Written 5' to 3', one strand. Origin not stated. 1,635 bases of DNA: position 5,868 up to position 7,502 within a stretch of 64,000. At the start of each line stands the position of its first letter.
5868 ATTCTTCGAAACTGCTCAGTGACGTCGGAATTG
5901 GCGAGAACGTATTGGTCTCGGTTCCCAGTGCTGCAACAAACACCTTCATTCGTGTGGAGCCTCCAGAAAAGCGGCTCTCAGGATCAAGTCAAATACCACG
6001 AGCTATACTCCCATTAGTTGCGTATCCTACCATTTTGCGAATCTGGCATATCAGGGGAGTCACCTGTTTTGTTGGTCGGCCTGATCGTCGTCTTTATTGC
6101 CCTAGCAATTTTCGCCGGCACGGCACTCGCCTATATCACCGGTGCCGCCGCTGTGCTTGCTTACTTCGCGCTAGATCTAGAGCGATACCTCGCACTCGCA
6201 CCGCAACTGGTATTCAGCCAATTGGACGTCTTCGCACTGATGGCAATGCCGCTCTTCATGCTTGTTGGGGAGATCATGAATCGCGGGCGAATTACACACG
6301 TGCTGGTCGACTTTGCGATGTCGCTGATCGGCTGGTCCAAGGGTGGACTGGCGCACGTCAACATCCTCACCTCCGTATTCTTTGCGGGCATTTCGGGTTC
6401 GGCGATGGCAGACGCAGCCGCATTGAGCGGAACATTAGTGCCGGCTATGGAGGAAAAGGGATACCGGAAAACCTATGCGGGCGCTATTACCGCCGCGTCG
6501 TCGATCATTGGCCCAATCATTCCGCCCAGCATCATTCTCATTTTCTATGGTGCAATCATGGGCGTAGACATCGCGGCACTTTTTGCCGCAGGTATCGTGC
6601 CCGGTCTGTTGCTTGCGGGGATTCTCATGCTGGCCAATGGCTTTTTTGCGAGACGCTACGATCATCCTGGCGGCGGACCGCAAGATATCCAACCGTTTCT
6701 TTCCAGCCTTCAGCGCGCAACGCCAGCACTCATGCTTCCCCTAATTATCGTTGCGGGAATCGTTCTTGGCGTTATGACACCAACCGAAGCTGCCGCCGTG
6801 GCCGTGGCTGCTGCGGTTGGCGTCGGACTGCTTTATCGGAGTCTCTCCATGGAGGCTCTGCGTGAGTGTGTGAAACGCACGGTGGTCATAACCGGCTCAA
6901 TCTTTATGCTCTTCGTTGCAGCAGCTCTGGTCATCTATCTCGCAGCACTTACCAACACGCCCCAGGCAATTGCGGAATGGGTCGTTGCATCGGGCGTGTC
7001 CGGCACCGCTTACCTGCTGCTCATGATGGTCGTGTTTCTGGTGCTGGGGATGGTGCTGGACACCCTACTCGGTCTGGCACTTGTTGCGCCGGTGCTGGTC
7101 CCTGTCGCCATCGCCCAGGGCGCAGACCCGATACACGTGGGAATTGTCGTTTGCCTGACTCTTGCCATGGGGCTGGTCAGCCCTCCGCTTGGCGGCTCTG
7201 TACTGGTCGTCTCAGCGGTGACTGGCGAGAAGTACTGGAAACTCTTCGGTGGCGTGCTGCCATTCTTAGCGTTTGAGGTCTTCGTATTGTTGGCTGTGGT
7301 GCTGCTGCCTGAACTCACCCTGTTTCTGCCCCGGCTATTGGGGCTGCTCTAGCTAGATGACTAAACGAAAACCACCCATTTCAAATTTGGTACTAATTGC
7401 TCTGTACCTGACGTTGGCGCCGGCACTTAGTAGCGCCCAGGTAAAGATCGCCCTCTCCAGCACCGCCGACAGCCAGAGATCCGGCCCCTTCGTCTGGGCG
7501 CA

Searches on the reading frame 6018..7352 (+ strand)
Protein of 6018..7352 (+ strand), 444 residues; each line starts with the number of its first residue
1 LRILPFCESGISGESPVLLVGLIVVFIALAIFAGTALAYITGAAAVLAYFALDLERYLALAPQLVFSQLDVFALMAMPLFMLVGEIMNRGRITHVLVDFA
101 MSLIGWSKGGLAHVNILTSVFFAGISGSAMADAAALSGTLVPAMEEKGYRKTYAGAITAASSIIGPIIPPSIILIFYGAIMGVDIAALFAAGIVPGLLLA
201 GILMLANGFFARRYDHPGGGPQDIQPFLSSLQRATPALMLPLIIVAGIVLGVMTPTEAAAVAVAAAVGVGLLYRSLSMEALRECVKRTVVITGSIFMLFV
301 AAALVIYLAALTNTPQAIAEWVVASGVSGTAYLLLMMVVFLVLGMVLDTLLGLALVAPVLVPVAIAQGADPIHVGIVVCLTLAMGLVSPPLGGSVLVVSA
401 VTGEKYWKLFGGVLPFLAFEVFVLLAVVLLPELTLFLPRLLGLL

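Call 21: search_protein_families(library=pfam, proteins=[window:6018-7352:+], max_evalue=0.001)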
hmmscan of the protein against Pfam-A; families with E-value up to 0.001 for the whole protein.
window:6018-7352:+ (444 aa): 1 family
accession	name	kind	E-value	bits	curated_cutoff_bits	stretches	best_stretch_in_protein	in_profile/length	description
PF06808.19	DctM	-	1.6e-93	314.3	23.8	1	22-433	3-413/413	Tripartite ATP-independent periplasmic transporter, DctM component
